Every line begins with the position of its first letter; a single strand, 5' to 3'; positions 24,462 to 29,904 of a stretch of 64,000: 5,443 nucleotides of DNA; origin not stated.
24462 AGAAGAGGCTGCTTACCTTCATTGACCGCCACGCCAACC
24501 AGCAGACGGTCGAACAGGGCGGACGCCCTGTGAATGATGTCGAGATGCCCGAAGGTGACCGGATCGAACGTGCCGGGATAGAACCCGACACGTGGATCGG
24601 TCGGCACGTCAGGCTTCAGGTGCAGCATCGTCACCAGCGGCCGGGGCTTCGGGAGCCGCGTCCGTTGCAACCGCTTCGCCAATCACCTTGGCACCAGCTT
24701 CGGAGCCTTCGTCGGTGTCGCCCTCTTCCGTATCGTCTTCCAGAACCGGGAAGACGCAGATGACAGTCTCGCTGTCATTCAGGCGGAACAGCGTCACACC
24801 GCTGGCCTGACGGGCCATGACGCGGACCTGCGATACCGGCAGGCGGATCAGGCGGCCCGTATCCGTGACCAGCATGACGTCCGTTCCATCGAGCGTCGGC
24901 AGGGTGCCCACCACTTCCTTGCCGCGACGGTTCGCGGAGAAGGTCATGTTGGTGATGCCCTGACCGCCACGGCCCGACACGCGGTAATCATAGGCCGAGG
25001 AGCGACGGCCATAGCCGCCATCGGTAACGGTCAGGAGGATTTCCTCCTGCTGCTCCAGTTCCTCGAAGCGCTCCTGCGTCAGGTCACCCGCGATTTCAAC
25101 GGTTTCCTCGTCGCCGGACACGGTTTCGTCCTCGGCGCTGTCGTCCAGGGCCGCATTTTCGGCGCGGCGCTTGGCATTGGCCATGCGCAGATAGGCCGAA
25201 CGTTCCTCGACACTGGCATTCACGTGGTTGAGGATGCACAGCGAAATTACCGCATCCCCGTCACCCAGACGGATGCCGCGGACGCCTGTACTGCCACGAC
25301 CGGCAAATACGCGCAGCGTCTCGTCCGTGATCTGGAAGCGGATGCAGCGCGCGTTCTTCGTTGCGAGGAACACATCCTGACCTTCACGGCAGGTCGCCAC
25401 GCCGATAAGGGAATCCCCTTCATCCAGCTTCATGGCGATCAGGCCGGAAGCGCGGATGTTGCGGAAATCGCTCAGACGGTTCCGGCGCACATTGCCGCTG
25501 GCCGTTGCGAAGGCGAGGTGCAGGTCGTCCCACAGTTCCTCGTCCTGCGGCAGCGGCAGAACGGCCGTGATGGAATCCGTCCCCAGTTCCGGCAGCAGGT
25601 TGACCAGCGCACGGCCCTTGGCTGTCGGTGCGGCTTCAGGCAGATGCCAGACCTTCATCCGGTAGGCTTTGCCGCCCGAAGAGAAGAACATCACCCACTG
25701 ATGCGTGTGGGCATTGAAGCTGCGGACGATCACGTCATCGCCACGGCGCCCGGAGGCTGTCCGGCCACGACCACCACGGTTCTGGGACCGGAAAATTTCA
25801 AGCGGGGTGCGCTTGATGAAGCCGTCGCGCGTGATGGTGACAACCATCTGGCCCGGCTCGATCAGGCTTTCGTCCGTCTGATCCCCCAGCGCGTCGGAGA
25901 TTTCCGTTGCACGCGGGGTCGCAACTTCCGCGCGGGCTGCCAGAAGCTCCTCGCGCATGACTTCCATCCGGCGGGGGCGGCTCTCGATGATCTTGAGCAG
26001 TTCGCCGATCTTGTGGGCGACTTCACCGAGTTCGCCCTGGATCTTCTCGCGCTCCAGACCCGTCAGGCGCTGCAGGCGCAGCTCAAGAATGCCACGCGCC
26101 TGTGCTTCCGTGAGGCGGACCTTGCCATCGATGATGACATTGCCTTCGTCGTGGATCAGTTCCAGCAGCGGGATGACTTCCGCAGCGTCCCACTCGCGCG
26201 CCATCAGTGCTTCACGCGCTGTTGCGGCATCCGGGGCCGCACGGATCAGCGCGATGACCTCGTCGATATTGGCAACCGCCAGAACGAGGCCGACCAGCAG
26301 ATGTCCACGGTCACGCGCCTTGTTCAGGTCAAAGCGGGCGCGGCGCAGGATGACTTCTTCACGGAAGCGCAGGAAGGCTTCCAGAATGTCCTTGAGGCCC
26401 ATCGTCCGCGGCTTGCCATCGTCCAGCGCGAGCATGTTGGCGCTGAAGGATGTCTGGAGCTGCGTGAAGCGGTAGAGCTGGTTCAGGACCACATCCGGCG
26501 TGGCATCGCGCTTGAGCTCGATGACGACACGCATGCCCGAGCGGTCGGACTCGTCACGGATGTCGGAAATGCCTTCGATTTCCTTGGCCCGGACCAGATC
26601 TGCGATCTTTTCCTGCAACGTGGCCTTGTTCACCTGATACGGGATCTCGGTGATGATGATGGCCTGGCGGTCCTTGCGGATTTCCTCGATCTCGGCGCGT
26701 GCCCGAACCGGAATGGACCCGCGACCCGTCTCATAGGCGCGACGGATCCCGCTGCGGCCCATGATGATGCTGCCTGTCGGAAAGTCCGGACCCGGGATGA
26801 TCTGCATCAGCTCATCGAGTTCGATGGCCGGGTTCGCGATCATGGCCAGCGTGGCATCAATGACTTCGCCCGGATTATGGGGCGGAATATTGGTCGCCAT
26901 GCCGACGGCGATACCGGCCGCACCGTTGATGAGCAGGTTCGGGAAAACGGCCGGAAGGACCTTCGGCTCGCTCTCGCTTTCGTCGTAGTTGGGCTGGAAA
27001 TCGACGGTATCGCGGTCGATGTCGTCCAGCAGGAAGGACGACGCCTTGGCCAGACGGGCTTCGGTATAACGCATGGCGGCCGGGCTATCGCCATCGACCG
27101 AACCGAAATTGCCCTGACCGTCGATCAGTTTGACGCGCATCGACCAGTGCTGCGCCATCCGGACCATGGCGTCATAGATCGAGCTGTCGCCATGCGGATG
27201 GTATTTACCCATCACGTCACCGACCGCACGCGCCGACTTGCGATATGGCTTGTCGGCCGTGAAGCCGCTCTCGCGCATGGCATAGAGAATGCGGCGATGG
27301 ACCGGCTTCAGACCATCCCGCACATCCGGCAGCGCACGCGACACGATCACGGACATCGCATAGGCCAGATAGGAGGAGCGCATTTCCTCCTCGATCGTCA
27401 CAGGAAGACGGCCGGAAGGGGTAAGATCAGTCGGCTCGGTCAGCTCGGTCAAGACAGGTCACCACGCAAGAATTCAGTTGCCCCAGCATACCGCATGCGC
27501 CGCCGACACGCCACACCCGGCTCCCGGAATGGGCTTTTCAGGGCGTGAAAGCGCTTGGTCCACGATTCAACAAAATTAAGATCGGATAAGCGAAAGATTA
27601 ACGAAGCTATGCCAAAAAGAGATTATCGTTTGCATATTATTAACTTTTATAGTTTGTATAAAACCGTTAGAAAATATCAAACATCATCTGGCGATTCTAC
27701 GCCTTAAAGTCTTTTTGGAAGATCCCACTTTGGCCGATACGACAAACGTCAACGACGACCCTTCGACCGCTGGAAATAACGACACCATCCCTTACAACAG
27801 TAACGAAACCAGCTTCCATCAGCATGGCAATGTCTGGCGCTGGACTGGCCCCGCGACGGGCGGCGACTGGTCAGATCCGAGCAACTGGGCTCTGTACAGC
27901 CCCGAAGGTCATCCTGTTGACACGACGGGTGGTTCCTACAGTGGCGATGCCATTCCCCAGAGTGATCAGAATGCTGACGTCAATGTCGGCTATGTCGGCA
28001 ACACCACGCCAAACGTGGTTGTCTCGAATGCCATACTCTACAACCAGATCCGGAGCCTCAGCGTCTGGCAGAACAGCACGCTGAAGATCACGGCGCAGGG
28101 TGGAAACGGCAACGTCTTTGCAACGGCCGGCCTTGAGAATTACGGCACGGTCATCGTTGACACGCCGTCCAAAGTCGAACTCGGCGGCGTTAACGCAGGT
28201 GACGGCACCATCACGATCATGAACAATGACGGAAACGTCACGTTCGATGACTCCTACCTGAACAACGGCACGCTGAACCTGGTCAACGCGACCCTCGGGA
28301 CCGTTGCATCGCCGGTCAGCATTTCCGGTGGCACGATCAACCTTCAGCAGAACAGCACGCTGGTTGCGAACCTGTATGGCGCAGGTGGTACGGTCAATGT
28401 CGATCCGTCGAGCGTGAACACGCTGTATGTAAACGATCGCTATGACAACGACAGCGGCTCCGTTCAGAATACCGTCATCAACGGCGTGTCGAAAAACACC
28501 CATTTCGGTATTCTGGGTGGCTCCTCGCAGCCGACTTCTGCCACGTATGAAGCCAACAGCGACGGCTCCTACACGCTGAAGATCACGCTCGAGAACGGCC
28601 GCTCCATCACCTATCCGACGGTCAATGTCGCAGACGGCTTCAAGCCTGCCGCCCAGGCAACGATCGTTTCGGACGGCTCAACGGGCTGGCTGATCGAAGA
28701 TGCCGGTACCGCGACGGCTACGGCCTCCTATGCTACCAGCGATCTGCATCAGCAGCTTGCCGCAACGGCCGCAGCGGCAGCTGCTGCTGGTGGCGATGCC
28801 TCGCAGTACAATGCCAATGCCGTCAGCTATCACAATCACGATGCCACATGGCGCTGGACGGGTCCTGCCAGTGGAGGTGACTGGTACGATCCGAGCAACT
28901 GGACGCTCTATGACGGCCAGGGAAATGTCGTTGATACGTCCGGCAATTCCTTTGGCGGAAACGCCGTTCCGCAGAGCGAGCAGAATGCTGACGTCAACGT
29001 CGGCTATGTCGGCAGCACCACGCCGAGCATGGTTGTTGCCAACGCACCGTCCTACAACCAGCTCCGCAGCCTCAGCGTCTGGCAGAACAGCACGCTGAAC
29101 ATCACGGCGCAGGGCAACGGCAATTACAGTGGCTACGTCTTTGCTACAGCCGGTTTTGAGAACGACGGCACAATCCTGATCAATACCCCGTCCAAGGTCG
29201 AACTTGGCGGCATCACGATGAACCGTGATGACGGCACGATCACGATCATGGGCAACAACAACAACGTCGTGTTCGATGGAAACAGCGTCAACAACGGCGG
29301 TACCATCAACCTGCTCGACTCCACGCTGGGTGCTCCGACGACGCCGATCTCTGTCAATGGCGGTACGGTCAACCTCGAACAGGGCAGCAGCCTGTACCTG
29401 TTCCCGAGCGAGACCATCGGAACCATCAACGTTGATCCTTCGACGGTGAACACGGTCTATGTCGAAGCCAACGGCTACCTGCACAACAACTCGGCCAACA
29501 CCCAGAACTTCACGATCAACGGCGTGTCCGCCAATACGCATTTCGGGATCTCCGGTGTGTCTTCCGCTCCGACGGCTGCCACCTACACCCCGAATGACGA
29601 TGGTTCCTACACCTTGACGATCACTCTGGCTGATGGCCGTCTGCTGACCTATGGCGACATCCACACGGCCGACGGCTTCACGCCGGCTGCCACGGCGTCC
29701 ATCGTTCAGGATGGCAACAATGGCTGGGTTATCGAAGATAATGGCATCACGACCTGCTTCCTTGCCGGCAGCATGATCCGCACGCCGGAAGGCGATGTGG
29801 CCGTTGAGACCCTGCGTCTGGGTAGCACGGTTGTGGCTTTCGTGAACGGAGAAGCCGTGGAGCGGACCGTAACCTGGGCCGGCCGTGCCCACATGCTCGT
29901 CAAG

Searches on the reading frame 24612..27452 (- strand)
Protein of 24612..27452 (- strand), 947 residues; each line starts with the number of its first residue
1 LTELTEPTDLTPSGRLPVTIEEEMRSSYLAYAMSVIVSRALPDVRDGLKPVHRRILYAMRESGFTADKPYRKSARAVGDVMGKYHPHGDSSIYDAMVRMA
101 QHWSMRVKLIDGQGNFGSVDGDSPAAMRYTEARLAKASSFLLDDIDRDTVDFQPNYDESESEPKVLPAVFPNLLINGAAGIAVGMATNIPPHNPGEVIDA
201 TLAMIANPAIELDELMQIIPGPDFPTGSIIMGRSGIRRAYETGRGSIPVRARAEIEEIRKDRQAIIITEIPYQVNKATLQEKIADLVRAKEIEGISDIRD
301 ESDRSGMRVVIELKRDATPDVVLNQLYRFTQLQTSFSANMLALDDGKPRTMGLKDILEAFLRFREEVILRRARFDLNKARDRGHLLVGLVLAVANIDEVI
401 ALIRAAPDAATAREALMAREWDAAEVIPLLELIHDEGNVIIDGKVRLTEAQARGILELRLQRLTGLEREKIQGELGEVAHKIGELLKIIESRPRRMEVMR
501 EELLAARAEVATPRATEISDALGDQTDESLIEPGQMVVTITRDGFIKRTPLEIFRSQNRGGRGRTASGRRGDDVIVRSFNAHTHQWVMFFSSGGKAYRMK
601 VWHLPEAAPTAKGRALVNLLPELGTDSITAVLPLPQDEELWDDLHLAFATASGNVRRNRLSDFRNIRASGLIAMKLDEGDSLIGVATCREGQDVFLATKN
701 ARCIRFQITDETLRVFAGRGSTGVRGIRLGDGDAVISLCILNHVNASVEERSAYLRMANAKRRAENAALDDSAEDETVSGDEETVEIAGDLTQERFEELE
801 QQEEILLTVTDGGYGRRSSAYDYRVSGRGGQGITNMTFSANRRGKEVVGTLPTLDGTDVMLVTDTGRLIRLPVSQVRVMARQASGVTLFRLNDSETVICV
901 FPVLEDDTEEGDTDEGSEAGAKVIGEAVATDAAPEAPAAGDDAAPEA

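Call 8: search_protein_families(library=pfam, proteins=[window:24612-27452:-], max_evalue=0.001)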
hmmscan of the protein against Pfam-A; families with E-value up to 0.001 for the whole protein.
window:24612-27452:- (947 aa): 2 families
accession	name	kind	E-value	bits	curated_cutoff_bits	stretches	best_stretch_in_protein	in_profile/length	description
PF00521.26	DNA_topoisoIV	-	3.4e-165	550.6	31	1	39-503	1-431/432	DNA gyrase/topoisomerase IV, subunit A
PF03989.18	DNA_gyraseA_C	-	8.9e-56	185.6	27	6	645-688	2-47/48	DNA gyrase C-terminal domain, beta-propeller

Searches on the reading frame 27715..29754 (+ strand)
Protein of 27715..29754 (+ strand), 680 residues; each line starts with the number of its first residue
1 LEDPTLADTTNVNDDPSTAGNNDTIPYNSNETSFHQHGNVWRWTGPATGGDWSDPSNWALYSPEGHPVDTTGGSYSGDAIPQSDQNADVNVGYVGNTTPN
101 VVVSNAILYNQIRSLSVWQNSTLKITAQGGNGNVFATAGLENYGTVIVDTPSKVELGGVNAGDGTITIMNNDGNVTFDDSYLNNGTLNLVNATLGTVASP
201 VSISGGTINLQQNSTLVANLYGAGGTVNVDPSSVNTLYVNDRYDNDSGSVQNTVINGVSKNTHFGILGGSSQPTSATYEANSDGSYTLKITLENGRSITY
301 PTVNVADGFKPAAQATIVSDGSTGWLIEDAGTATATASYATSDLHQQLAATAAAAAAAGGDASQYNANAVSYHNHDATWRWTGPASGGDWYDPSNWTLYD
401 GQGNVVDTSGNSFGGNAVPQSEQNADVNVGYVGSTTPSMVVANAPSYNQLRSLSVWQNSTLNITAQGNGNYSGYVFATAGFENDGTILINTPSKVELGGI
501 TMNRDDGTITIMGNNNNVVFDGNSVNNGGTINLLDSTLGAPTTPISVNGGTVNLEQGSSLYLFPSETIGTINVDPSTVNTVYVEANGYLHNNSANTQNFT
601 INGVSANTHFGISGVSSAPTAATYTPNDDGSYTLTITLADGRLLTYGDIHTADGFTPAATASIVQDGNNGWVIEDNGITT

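Call 43: find_homologous_proteins(query=window:27715-29754:+, max_evalue=0.00001)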
Query window:27715-29754:+ (680 aa): 33 proteins with E <= 0.00001 among 8000 candidates.
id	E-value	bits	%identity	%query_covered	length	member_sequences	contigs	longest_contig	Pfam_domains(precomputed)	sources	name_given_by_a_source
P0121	0.0e+0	1466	100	99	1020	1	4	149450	PF13403.12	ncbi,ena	-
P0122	0.0e+0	1199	84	96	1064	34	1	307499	PF13403.12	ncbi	-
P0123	0.0e+0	1181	81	99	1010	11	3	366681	PF07495.20,PF13403.12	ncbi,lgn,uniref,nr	ncbi:MAG: Hint domain-containing protein [Gluconobacter potus]|uniref:Hint domain-containing protein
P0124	0.0e+0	1168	81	98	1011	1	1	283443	PF13403.12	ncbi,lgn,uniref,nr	ncbi:Hint domain-containing protein [Gluconobacter sp. Dm-62]|uniref:Hint domain-containing protein 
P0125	0.0e+0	1146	80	96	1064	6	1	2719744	PF13403.12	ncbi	-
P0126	0.0e+0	1136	78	99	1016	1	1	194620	PF13403.12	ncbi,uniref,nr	ncbi:Hint domain-containing protein [Gluconobacter aidae]|uniref:Hedgehog/Intein (Hint) domain-conta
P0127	0.0e+0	1129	78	98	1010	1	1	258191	PF13403.12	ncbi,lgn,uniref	ncbi:MAG: Hint domain-containing protein [Gluconobacter sp.]|uniref:Hint domain-containing protein n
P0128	0.0e+0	1129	78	98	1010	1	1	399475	PF13403.12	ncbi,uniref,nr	ncbi:Hint domain-containing protein [Gluconobacter sp. Dm-73]|uniref:Hint domain-containing protein 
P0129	0.0e+0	1112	77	99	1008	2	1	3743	PF13403.12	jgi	-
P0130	0.0e+0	1110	77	99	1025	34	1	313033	PF13403.12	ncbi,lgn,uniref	ncbi:Hint domain-containing protein [Gluconobacter albidus]|uniref:Hint domain-containing protein n=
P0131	0.0e+0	1105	76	96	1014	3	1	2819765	PF13403.12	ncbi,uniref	ncbi:Hint domain-containing protein [Gluconobacter sp. OJB]|uniref:Hint domain-containing protein n=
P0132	0.0e+0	1015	71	97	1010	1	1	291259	PF13403.12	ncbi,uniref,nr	ncbi:Hint domain-containing protein [Gluconobacter morbifer]|uniref:Hedgehog/Intein (Hint) domain-co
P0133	2.1e-273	927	63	96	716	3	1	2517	PF07495.20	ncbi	ncbi:Hint domain-containing protein, partial [Acetobacter pasteurianus]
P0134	2.0e-269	914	60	96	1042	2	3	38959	PF13403.12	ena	-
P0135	2.8e-259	881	60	96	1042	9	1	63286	PF13403.12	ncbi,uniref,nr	ncbi:Hint domain-containing protein [Acetobacter malorum]|uniref:Hint domain-containing protein n=1 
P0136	1.9e-250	851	62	95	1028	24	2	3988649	PF13403.12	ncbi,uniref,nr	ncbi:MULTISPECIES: Hint domain-containing protein [Acetobacter]|uniref:Hedgehog/Intein (Hint) domain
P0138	1.7e-224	766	55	99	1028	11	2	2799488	PF13403.12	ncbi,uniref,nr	ncbi:Hint domain-containing protein [Acetobacter oryzifermentans]|uniref:Hedgehog/Intein (Hint) doma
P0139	5.4e-218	744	54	99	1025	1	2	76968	PF13403.12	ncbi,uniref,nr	ncbi:hypothetical protein CSR02_16105 [Acetobacter pomorum]|uniref:Hedgehog/Intein (Hint) domain-con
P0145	1.9e-92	329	40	88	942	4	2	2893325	PF13403.12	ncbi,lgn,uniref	ncbi:Hint domain-containing protein [Kozakia baliensis]|uniref:Hint domain-containing protein n=1 Ta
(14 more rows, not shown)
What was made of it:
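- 27715..30792 (+): Candidate substrate: a 1025-aa Hint_2 protein. The true start is probably the TTG at 27730, giving 1020 aa. It has two tandem modules of about 320 aa, then a Hint_2 domain, then a conserved C-terminal domain. P0121 is a 100%-identical 1020-aa database protein (call 43).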

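Call 44: find_encoding_contigs(protein=P0136, flank=6000, max_places=3)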
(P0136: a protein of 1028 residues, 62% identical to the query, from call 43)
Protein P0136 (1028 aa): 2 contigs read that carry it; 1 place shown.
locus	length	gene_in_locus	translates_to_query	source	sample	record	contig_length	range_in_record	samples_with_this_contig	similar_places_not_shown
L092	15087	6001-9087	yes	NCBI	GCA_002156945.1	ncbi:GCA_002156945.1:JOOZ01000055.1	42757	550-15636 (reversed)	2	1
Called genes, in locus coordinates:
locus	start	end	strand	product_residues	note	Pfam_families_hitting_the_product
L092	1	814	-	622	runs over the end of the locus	PF00920:ILVD_EDD_N, PF24877:ILV_EDD_C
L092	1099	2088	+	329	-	PF00528:BPD_transp_1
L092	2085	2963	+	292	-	PF00528:BPD_transp_1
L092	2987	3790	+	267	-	PF02463:SMC_N (faint), PF00005:ABC_tran, PF13304:AAA_21 (weak)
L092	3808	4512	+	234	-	PF01895:PhoU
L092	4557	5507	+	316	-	PF00077:RVP (faint), PF09668:Asp_protease (faint), PF13650:Asp_protease_2, PF13975:gag-asp_proteas, PF13650:Asp_protease_2, PF13975:gag-asp_proteas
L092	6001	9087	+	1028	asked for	PF13403:Hint_2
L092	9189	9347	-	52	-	-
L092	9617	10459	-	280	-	PF13460:NAD_binding_10 (weak)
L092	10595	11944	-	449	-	-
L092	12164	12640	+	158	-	PF00572:Ribosomal_L13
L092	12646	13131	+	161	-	PF00380:Ribosomal_S9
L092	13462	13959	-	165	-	PF13238:AAA_18 (weak), PF13671:AAA_33 (faint)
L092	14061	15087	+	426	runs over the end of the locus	PF00657:Lipase_GDSL, PF13472:Lipase_GDSL_2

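Call 45: find_encoding_contigs(protein=P0145, flank=6000, max_places=2)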
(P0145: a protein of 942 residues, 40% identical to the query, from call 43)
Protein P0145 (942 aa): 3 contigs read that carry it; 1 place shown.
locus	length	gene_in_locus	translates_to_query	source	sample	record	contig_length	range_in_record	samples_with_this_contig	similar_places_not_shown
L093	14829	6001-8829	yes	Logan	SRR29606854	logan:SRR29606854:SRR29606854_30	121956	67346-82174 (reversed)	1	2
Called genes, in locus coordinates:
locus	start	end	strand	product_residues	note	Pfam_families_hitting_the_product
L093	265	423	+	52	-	-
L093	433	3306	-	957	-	PF07715:Plug, PF00593:TonB_dep_Rec_b-barrel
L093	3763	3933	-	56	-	-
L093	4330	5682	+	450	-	PF01384:PHO4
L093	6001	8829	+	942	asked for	PF13403:Hint_2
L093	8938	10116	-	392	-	PF07690:MFS_1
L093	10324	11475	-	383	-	PF00144:Beta-lactamase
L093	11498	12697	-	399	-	PF03583:LIP, PF12146:Hydrolase_4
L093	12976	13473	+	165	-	PF13801:Metal_resist, PF07813:LTXXQ (weak)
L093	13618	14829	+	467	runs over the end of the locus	PF02881:SRP54_N, PF00448:SRP54, PF13401:AAA_22 (faint), PF02978:SRP_SPB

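Call 46: find_encoding_contigs(protein=P0138, flank=6000, max_places=2)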
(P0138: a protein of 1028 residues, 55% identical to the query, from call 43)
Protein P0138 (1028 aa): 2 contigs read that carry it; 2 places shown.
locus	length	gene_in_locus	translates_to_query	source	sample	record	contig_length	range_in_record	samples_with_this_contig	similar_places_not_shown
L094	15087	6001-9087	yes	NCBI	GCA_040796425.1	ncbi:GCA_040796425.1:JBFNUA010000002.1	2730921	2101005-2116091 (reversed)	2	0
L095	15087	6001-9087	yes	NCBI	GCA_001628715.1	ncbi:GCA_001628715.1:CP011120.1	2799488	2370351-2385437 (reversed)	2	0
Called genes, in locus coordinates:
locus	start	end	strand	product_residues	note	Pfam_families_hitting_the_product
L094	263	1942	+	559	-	PF13403:Hint_2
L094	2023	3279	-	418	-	PF07690:MFS_1, PF00083:Sugar_tr (weak)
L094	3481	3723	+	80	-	-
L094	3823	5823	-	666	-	PF13403:Hint_2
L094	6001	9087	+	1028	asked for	PF13403:Hint_2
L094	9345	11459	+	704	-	-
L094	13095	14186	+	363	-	PF08378:NERD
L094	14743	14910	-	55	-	-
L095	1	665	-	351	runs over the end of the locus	PF00355:Rieske, PF19112:VanA_C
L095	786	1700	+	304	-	PF00126:HTH_1, PF03466:LysR_substrate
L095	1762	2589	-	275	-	PF13103:TonB_2, PF03544:TonB_C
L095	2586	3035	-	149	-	PF02472:ExbD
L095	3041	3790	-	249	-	PF01618:MotA_ExbB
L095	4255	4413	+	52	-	-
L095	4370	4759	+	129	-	PF06772:LtrA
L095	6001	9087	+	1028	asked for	PF13403:Hint_2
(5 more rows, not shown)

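Call 52: find_encoding_contigs(protein=P0132, flank=10000, max_places=1)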
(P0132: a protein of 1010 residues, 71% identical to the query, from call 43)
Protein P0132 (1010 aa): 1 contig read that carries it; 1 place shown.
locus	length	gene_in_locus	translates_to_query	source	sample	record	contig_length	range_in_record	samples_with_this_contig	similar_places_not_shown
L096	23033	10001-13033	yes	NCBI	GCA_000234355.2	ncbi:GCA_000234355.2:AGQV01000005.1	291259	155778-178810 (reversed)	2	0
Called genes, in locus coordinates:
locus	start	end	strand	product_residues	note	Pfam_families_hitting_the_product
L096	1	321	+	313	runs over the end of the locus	PF17773:UPF0176_N, PF00581:Rhodanese (weak)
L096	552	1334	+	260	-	PF05118:Asp_Arg_Hydrox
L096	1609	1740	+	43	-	-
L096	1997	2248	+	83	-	-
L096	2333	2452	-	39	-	-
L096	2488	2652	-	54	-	-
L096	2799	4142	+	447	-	PF01697:Glyco_transf_92, PF00754:F5_F8_type_C, PF22633:F5_F8_type_C_2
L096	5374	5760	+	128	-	PF20135:DUF6525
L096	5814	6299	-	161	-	PF00160:Pro_isomerase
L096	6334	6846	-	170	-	PF01467:CTP_transf_like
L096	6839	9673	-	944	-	PF00521:DNA_topoisoIV, PF03989:DNA_gyraseA_C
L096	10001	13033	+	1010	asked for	PF13403:Hint_2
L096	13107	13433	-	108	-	PF03466:LysR_substrate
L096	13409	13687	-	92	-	-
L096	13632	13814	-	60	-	PF00126:HTH_1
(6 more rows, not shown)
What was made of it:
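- The gyrA(-)/Hint(+) pair lies about 10 kb from BAHT-trhO in G. morbifer as well (call 52).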
